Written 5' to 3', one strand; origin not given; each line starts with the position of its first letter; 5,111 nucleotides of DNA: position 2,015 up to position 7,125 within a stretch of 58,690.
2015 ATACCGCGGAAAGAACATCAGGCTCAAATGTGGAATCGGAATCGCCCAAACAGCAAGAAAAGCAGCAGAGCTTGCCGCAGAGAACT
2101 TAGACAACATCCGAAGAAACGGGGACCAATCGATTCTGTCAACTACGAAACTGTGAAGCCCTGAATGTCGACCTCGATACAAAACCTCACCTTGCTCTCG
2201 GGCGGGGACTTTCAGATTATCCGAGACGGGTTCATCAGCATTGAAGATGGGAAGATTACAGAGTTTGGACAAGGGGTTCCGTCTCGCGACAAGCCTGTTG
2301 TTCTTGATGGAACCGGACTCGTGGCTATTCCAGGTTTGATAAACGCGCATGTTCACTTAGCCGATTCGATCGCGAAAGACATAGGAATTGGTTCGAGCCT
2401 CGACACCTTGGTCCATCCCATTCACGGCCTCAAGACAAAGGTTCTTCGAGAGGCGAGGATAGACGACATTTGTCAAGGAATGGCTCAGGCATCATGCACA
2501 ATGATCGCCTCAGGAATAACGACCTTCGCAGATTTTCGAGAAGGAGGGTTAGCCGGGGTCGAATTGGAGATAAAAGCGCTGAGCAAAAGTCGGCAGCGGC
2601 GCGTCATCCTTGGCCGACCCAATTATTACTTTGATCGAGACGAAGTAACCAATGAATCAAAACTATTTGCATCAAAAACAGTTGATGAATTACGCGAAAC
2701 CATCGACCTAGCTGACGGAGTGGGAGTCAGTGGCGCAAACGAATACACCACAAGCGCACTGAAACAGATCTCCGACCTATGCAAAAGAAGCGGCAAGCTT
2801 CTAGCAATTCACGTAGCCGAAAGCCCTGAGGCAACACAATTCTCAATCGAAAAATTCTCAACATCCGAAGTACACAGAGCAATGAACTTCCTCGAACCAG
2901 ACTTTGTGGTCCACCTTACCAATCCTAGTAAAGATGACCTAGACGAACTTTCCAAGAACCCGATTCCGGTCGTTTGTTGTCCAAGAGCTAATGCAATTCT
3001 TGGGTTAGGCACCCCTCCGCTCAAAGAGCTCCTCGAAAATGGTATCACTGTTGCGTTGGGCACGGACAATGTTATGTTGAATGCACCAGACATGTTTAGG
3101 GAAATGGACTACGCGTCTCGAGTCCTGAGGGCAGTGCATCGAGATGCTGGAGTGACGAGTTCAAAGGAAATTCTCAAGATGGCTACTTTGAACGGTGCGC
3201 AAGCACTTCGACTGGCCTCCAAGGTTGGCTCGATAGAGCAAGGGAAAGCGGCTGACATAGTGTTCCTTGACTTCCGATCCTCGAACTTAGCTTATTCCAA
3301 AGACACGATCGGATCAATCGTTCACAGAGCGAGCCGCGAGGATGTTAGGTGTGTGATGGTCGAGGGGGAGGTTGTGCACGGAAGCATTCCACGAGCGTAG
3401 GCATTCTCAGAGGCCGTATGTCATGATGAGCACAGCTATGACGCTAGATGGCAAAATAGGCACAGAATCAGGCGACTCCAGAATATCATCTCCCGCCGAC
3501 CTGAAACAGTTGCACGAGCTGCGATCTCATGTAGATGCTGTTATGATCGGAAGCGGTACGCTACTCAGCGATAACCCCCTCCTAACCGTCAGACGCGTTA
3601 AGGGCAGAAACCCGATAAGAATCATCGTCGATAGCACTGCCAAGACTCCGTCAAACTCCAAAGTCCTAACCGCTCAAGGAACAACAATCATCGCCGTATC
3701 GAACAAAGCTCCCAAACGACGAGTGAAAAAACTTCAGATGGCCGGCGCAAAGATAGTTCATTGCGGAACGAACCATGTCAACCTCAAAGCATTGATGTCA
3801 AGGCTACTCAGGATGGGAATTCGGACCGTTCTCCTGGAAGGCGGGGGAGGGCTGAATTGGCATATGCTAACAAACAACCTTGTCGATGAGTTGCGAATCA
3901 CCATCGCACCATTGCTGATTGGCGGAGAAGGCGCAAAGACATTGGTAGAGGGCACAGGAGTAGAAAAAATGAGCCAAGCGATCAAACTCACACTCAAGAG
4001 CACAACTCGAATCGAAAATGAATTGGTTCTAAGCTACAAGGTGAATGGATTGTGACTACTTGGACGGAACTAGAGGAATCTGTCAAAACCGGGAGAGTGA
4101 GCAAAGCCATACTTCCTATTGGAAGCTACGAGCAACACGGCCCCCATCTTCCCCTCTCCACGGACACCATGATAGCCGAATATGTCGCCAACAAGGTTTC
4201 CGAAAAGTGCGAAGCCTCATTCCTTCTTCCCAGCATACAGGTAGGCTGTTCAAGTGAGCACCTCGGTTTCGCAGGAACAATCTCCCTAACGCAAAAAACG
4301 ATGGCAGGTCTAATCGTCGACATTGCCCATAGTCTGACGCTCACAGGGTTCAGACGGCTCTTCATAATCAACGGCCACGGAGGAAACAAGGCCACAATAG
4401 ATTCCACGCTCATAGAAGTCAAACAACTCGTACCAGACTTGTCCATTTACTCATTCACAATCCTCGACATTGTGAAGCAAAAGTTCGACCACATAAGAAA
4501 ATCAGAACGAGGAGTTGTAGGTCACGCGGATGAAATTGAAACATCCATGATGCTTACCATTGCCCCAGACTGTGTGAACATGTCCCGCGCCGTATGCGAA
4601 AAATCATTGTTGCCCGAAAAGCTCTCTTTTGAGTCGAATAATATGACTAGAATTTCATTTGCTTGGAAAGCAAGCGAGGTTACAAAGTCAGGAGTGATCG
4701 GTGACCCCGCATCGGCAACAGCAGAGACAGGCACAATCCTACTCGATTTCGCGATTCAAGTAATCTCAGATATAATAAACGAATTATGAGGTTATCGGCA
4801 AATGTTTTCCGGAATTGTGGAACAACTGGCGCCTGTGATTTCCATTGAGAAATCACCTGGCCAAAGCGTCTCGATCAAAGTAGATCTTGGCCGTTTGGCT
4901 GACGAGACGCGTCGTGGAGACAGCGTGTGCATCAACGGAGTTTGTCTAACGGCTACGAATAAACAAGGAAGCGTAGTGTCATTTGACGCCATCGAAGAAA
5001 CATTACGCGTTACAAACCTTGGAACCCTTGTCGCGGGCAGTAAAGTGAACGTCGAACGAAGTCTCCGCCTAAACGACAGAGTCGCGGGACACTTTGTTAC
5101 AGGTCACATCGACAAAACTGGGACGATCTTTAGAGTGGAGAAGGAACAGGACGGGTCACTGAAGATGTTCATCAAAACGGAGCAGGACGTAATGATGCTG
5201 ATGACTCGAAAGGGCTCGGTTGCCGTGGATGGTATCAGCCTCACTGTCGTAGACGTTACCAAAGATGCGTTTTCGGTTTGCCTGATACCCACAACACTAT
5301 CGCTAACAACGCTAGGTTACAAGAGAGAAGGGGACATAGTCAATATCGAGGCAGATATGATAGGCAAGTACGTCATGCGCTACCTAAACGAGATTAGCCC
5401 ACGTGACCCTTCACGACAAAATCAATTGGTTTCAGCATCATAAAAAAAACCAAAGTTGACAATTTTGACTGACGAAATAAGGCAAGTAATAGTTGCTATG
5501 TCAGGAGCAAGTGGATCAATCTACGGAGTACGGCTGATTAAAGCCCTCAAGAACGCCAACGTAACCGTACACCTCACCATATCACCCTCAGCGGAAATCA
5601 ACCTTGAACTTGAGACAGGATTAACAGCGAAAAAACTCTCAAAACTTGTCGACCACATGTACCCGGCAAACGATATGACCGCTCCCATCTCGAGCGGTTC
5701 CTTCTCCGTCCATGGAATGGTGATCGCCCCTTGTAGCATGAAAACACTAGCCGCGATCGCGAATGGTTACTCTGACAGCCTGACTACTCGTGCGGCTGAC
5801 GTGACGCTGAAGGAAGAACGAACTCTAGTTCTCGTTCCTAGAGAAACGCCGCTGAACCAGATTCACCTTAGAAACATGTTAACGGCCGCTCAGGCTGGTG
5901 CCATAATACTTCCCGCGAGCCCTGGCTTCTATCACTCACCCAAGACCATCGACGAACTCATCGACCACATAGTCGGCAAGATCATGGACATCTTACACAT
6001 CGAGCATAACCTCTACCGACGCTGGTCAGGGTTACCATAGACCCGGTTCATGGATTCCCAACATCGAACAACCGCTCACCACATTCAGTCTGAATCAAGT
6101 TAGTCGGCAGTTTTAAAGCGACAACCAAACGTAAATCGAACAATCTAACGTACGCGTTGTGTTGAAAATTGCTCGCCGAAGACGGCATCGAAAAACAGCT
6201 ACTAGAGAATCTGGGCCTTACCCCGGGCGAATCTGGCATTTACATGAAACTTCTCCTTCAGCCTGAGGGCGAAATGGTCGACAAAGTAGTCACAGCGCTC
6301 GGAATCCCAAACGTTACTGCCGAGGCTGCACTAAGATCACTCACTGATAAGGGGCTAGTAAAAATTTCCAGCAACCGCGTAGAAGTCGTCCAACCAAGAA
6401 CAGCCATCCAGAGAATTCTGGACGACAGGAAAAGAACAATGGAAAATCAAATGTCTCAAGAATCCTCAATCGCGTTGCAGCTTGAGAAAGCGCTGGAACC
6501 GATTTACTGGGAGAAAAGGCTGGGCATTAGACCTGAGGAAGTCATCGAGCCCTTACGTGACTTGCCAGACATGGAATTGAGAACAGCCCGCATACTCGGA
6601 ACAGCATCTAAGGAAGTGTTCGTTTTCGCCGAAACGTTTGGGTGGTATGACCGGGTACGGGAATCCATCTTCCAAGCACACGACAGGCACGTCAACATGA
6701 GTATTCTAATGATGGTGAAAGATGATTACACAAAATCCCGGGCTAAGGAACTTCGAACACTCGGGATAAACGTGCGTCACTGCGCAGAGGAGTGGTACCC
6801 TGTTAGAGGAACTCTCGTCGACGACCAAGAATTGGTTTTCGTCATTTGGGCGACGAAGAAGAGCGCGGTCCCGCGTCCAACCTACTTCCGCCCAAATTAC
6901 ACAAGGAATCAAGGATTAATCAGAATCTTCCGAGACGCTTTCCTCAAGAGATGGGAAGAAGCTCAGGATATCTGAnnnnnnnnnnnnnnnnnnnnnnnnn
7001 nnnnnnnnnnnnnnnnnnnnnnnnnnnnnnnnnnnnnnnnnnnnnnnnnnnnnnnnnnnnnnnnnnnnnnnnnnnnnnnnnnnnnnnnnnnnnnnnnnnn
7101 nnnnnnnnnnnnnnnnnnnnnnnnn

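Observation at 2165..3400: Deaminase-type amidohydrolase embedded in the archaeal riboflavin operon: candidate for the unassigned pyrimidine deaminase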

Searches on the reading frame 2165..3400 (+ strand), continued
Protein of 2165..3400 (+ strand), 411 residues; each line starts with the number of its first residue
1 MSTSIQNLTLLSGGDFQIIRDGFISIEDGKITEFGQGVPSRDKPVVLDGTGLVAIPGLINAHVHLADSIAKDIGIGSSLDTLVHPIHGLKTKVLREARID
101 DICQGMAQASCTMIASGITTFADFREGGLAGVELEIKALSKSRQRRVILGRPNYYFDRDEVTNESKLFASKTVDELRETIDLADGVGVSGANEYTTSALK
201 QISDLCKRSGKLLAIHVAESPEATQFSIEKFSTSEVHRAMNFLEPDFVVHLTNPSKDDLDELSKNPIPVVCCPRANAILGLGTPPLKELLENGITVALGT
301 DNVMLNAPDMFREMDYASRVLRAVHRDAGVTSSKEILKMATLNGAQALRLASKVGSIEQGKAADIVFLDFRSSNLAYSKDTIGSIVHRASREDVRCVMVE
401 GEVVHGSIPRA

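Call 51: search_protein_families(library=ncbifam, proteins=[L022:1081-2268:+, L022:2253-3536:+, L022:3529-4713:+, L022:7049-7813:-, L017:8177-8617:+, L017:8658-9500:+, L010:6490-7518:+, L010:7515-8501:+], max_evalue=1e-8)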
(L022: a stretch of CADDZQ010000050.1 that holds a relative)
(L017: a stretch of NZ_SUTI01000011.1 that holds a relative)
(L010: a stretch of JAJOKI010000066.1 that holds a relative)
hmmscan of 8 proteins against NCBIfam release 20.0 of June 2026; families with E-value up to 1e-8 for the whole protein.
L022:1081-2268:+ (395 aa): 10 families
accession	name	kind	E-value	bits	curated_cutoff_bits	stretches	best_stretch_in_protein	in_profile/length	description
NF006687.0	PRK09234.1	equivalog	3.3e-132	442.4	1018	1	52-391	68-411/849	bifunctional FO biosynthesis protein CofGH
TIGR03550.1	F420_cofG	equivalog_domain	1.4e-131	438.4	213.35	1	56-378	1-321/322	7,8-didemethyl-8-hydroxy-5-deazariboflavin synthase CofG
NF004884.0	PRK06245.1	equivalog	3.3e-121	404.3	209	1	52-381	8-331/340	7,8-didemethyl-8-hydroxy-5-deazariboflavin synthase subunit CofG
TIGR03551.1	F420_cofH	equivalog_domain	3.1e-18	65.7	374.1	1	38-321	18-300/345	5-amino-6-(D-ribitylamino)uracil--L-tyrosine 4-hydroxyphenyl transferase CofH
NF005609.0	PRK07360.1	equivalog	4.5e-17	61.9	426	1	37-321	39-323/374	7,8-didemethyl-8-hydroxy-5-deazariboflavin synthase subunit CofH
TIGR03699.1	menaquin_MqnC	equivalog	8.4e-16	57.7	428.1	1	52-300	34-277/342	cyclic dehypoxanthinyl futalosine synthase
TIGR00423.1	TIGR00423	subfamily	1.4e-15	57.3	260.25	1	55-299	1-242/310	CofH family radical SAM protein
TIGR03700.1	mena_SCO4494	equivalog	3e-13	49.4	434.55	1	36-299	25-283/351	aminofutalosine synthase MqnE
TIGR03957.1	rSAM_HmdB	equivalog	1.4e-11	44.1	320.9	1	141-297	107-256/317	5,10-methenyltetrahydromethanopterin hydrogenase cofactor biosynthesis protein HmdB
TIGR00433.2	bioB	equivalog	1e-10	41.4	225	0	173-290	125-250/307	biotin synthase BioB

L022:2253-3536:+ (427 aa): 11 families
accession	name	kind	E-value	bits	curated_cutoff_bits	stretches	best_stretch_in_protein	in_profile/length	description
TIGR03551.1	F420_cofH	equivalog_domain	2.1e-136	454.3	374.1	1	35-380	4-345/345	5-amino-6-(D-ribitylamino)uracil--L-tyrosine 4-hydroxyphenyl transferase CofH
NF005609.0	PRK07360.1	equivalog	7.5e-131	436.3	426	1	19-382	8-370/374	7,8-didemethyl-8-hydroxy-5-deazariboflavin synthase subunit CofH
NF006687.0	PRK09234.1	equivalog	8.1e-128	427.8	1018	1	21-380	481-837/849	bifunctional FO biosynthesis protein CofGH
TIGR00423.1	TIGR00423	subfamily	1.2e-116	389.3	260.25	1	68-380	2-310/310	CofH family radical SAM protein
TIGR03699.1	menaquin_MqnC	equivalog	4.5e-102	341.4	428.1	1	33-380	4-342/342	cyclic dehypoxanthinyl futalosine synthase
TIGR03700.1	mena_SCO4494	equivalog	3.9e-93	312.2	434.55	1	22-380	1-351/351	aminofutalosine synthase MqnE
NF006277.0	PRK08445.1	equivalog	3.1e-82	276.2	576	1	65-383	36-348/348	dehypoxanthine futalosine cyclase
NF006276.0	PRK08444.1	equivalog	1.5e-72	244.6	560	1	21-383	2-353/353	aminofutalosine synthase MqnE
NF004580.0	PRK05926.1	equivalog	9.6e-47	160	583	1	18-348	14-340/370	hypothetical protein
TIGR03550.1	F420_cofG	equivalog_domain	6.4e-14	51.8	213.35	1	70-335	3-265/322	7,8-didemethyl-8-hydroxy-5-deazariboflavin synthase CofG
NF004884.0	PRK06245.1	equivalog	9.6e-13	47.7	209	1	63-335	7-272/340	7,8-didemethyl-8-hydroxy-5-deazariboflavin synthase subunit CofG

L022:3529-4713:+ (394 aa): 8 families
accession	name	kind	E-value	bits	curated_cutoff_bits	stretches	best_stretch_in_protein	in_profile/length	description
NF005552.0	PRK07213.1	equivalog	2.1e-72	244.1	294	1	10-381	10-376/382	chlorohydrolase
NF006252.0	PRK08393.1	equivalog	1e-13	51.1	617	1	188-385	187-396/424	N-ethylammeline chlorohydrolase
NF006549.0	PRK09045.1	equivalog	1.8e-12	46.7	540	1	188-390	201-417/444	TRZ/ATZ family hydrolase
NF009059.0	PRK12393.1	equivalog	2.1e-11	43.2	543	1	241-386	275-429/460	amidohydrolase family protein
NF006056.0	PRK08204.1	subfamily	5.4e-11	41.9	391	0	241-385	249-413/449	hypothetical protein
NF004701.0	PRK06038.1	equivalog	2.9e-10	39.4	609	0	185-389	187-403/432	N-ethylammeline chlorohydrolase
NF006269.1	PRK08418.1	equivalog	1.5e-09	37.1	320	0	226-356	244-377/408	aminofutalosine deaminase family hydrolase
NF004995.0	PRK06380.1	subfamily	2.2e-09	36.8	567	0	233-384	231-395/418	metal-dependent hydrolase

L022:7049-7813:- (254 aa): 8 families
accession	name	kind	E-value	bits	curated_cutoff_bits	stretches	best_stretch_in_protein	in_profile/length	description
NF004437.0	PRK05773.1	equivalog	3e-62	209.8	262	1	26-247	4-216/219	3,4-dihydroxy-2-butanone 4-phosphate synthase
TIGR00506.1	ribB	equivalog_domain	2.5e-60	203.5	177.45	1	21-248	1-204/204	3,4-dihydroxy-2-butanone-4-phosphate synthase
NF006803.0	PRK09311.1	equivalog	2.9e-28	98.8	569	1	20-249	7-205/417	bifunctional 3,4-dihydroxy-2-butanone-4-phosphate synthase/GTP cyclohydrolase II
NF006804.0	PRK09314.1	equivalog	4.9e-27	95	432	1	25-239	6-189/339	bifunctional 3,4-dihydroxy-2-butanone 4-phosphate synthase/GTP cyclohydrolase II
NF006806.0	PRK09319.1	equivalog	5.4e-23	81.4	764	1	19-246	8-207/561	bifunctional 3,4-dihydroxy-2-butanone-4-phosphate synthase/GTP cyclohydrolase II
NF010626.1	PRK14019.1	equivalog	3.3e-22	78.9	513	1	29-239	9-189/364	bifunctional 3,4-dihydroxy-2-butanone-4-phosphate synthase/GTP cyclohydrolase II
NF006805.0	PRK09318.1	equivalog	3e-16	59.4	486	1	37-242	14-179/387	bifunctional 3,4-dihydroxy-2-butanone-4-phosphate synthase/GTP cyclohydrolase II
NF009132.0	PRK12485.1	equivalog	1.3e-15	57.3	693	0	29-87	10-68/369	bifunctional 3,4-dihydroxy-2-butanone-4-phosphate synthase/GTP cyclohydrolase II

L017:8177-8617:+ (146 aa): 3 families
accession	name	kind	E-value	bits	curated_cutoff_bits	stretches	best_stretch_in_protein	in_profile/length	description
NF008380.0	PRK11175.1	equivalog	5.9e-12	45.2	227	1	35-145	192-299/313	universal stress protein UspE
NF011581.0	PRK15005.1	equivalog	1.8e-11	44.4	166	1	6-145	1-143/144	universal stress protein UspF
NF012000.0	PRK15456.1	equivalog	2e-10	40.9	189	1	6-145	1-141/142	universal stress protein UspG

L017:8658-9500:+ (280 aa): 14 families
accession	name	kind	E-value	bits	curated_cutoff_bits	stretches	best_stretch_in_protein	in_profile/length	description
NF053603.1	HhpR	exception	1.6e-57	194.9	520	1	1-278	1-279/282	CBS domain-containing high hydrostatic pressure regulator HhpR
NF011447.0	PRK14869.2-3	equivalog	3.6e-18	65.4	522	0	66-115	73-122/540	putative manganese-dependent inorganic diphosphatase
NF041552.1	TF_PrdR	equivalog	7.5e-18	64.2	795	1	2-131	7-139/577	sigma-54 dependent transcriptional regulator PrdR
TIGR01302.1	IMP_dehydrog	equivalog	1.5e-16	60.3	481.5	0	66-181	85-200/450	IMP dehydrogenase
NF011448.0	PRK14869.2-4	equivalog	1.9e-16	59.5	562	0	66-118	79-131/563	putative manganese-dependent inorganic diphosphatase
NF038279.1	TF_CBS_SpxR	exception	7.3e-16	57.9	600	1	23-116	212-304/427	CBS-HotDog domain-containing transcription factor SpxR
NF011441.0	PRK14869.1-3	equivalog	4.8e-13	48.6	753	0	220-276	67-123/548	putative manganese-dependent inorganic diphosphatase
NF011443.0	PRK14869.1-5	equivalog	1.8e-12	46.5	335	0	61-125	69-133/546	putative manganese-dependent inorganic diphosphatase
TIGR01186.1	proV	subfamily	8e-12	44.9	326.6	0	50-180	231-356/363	betaine/proline/choline family ABC transporter ATP-binding protein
NF011442.0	PRK14869.1-4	equivalog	4.4e-11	41.9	400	0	220-278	69-127/543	putative manganese-dependent inorganic diphosphatase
NF052358.1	GMPRedGuaB1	equivalog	6.7e-11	42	675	0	19-118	107-205/479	GMP reductase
NF005869.0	PRK07807.1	equivalog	7e-11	41.8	549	0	13-120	101-207/479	GuaB1 family IMP dehydrogenase-related protein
NF011440.0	PRK14869.1-2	equivalog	4.2e-10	38.9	746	0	65-120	71-126/541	putative manganese-dependent inorganic diphosphatase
NF053863.1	DS11_antiphage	equivalog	9.3e-10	38.1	260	0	69-185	83-196/305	CBS domain-containing anti-phage protein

L010:6490-7518:+ (342 aa): 5 families
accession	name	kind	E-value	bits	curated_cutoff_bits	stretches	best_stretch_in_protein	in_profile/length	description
NF010566.0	PRK13959.1-4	equivalog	1.8e-88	297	546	1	1-337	1-337/339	phosphoribosylaminoimidazolesuccinocarboxamide synthase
TIGR00081.1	purC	equivalog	7.7e-56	189.5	189.9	1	2-323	11-276/279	phosphoribosylaminoimidazolesuccinocarboxamide synthase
NF010564.0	PRK13959.1-1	subfamily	3.2e-47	161.1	459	1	22-322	20-294/294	phosphoribosylaminoimidazolesuccinocarboxamide synthase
NF009251.0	PRK12607.1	equivalog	2.5e-12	46.3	371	0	121-325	96-295/315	phosphoribosylaminoimidazolesuccinocarboxamide synthase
NF010568.0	PRK13961.1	equivalog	8.6e-12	44.9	251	1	26-251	37-234/297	phosphoribosylaminoimidazolesuccinocarboxamide synthase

L010:7515-8501:+ (328 aa): 2 families
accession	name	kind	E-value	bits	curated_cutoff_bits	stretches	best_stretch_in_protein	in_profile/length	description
TIGR00057.1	TIGR00057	equivalog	4.8e-66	221.8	123.2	1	7-204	6-201/202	L-threonylcarbamoyladenylate synthase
NF007919.1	PRK10634.1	equivalog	7.7e-26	90.7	175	1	18-168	4-155/176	L-threonylcarbamoyladenylate synthase type 1 TsaC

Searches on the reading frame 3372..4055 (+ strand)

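Call 3: search_protein_families(library=pfam, proteins=[window:3372-4055:+])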
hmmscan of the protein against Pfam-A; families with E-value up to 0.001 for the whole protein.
window:3372-4055:+ (227 aa): 1 family
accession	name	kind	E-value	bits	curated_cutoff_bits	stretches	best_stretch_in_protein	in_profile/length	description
PF01872.23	RibD_C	-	3.5e-56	190.6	24.1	1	15-220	1-197/197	RibD C-terminal domain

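Call 4: search_protein_families(library=ncbifam, proteins=[window:3372-4055:+])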
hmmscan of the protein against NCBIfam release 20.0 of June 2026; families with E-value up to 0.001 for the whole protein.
window:3372-4055:+ (227 aa): 7 families
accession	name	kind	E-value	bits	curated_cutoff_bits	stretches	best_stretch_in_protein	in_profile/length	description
TIGR00227.1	ribD_Cterm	domain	2.4e-70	236.4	150.15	1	13-223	1-215/216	riboflavin-specific deaminase C-terminal domain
TIGR01508.1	rib_reduct_arch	equivalog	1.6e-66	223.5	186.45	1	15-223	1-209/210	2,5-diamino-6-(ribosylamino)-4(3H)-pyrimidinone 5'-phosphate reductase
TIGR00326.1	eubact_ribD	equivalog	5.9e-39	134.2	156.35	1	4-216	130-338/343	bifunctional diaminohydroxyphosphoribosylaminopyrimidine deaminase/5-amino-6-(5-phosphoribosylamino)uracil reductase RibD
NF008052.0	PRK10786.1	equivalog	1.7e-26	92.8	500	1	5-222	137-364/367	bifunctional diaminohydroxyphosphoribosylaminopyrimidine deaminase/5-amino-6-(5-phosphoribosylamino)uracil reductase RibD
NF010663.0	PRK14059.1-1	equivalog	1.8e-17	63.6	184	1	17-224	30-251/253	pyrimidine reductase family protein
NF010664.0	PRK14059.1-2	equivalog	4.1e-12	46.3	226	1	24-199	46-233/257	pyrimidine reductase family protein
NF010665.0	PRK14059.1-4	equivalog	4.5e-11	42.5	274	1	24-196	50-234/260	pyrimidine reductase family protein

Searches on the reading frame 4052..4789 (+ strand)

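Call 3: search_protein_families(library=pfam, proteins=[window:4052-4789:+])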
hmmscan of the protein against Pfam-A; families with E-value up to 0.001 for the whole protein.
window:4052-4789:+ (245 aa): 1 family
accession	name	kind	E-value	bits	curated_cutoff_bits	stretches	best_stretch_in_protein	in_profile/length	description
PF02633.19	Creatininase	-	4.8e-67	226.3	31.3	1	2-241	3-237/238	Creatinine amidohydrolase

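Call 4: search_protein_families(library=ncbifam, proteins=[window:4052-4789:+])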
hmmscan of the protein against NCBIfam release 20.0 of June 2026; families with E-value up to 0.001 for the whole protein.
window:4052-4789:+ (245 aa): 4 families
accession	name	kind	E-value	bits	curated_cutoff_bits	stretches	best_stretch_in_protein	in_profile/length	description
TIGR03964.1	mycofact_creat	equivalog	3.6e-42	144.5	172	1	3-242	5-217/228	mycofactocin biosynthesis peptidyl-dipeptidase MftE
TIGR04448.1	creatininase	equivalog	3.1e-36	125.3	235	1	3-244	3-244/246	creatininase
NF041098.2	diketo_inos_hlase_IolN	equivalog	6.2e-22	78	245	1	3-243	13-267/307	3-dehydro-scyllo-inosose hydrolase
NF033501.0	ArfB_arch_rifla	equivalog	9.3e-11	41.9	180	1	20-127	19-123/219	2-amino-5-formylamino-6-ribosylaminopyrimidin-4(3H)-one 5'-monophosphate deformylase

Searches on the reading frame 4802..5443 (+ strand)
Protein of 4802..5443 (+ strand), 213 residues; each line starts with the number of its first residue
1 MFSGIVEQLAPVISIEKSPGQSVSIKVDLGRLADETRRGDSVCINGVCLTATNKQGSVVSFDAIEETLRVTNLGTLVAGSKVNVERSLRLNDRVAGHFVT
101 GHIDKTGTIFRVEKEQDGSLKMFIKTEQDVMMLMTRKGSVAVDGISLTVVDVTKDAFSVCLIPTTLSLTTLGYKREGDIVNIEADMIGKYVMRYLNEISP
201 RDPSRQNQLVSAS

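Call 3: search_protein_families(library=pfam, proteins=[window:4802-5443:+])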
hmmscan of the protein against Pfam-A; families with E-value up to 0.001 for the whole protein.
window:4802-5443:+ (213 aa): 1 family
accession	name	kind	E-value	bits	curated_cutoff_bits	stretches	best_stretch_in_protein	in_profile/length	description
PF00677.23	Lum_binding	-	6e-45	151.6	27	2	100-185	1-86/86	Lumazine binding domain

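Call 4: search_protein_families(library=ncbifam, proteins=[window:4802-5443:+])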
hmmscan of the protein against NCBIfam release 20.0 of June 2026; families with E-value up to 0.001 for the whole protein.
window:4802-5443:+ (213 aa): 3 families
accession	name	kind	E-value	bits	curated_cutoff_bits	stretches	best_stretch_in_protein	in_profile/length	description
NF006767.1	PRK09289.1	equivalog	5.3e-61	205.2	155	1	1-194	1-191/192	riboflavin synthase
TIGR00187.1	ribE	equivalog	4.3e-60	202.4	156.6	1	1-199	1-199/207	riboflavin synthase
NF009566.0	PRK13020.1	equivalog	1.3e-55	187.7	180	1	1-194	1-193/206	riboflavin synthase subunit alpha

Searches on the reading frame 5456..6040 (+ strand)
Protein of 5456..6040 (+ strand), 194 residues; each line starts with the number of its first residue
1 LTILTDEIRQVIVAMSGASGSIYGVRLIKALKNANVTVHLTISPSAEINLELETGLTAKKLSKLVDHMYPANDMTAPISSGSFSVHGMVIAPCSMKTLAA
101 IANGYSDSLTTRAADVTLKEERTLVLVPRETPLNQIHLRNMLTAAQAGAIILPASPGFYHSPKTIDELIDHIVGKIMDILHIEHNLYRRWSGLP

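Call 3: search_protein_families(library=pfam, proteins=[window:5456-6040:+])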
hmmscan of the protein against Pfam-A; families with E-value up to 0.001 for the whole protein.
window:5456-6040:+ (194 aa): 1 family
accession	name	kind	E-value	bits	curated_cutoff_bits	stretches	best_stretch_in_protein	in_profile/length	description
PF02441.25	Flavoprotein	-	1.8e-46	158.1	22.7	1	10-179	2-161/162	Flavoprotein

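Call 4: search_protein_families(library=ncbifam, proteins=[window:5456-6040:+])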
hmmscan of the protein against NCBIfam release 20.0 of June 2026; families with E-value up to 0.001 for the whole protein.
window:5456-6040:+ (194 aa): 6 families
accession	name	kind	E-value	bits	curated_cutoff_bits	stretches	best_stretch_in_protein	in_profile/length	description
TIGR00421.1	ubiX_pad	subfamily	1.8e-74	249.4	108.9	1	11-190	2-181/181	UbiX family flavin prenyltransferase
NF004685.0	PRK06029.1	subfamily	3.2e-74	249.1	188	1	9-192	2-186/187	UbiX family flavin prenyltransferase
NF041206.1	VdcB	exception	3.8e-74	248.3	290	1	11-192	2-184/184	non-oxidative hydroxyarylic acid decarboxylases subunit B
NF041218.1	BagM_FevK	exception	1.7e-66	223.7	420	1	11-194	3-187/215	bagremycin/ferroverdin biosynthesis UbiX family decarboxylase BagM/FevK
NF006161.0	PRK08305.1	equivalog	8.2e-05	22.3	156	1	85-126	85-126/196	dipicolinate synthase subunit B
TIGR02852.1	spore_dpaB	equivalog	0.00028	20.3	229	1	85-127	80-122/187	dipicolinate synthase subunit B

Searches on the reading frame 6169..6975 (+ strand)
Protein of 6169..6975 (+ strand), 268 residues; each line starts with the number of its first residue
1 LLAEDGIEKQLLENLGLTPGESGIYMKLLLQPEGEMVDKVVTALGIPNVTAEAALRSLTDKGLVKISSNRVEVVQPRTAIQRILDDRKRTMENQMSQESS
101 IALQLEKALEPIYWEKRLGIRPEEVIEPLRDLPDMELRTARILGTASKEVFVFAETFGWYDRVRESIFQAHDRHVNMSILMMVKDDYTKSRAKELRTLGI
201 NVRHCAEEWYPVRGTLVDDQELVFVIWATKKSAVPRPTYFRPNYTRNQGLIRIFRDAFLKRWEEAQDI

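Call 3: search_protein_families(library=pfam, proteins=[window:6169-6975:+])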
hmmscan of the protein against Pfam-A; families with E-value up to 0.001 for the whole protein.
window:6169-6975:+ (268 aa): 1 family
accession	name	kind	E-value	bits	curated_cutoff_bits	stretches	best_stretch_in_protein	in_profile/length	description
PF01978.25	TrmB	-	6.9e-09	35.9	25.6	1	12-71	1-59/68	Sugar-specific transcriptional regulator TrmB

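Call 4: search_protein_families(library=ncbifam, proteins=[window:6169-6975:+])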
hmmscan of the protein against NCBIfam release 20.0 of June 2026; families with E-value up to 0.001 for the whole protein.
window:6169-6975:+ (268 aa): 0 families
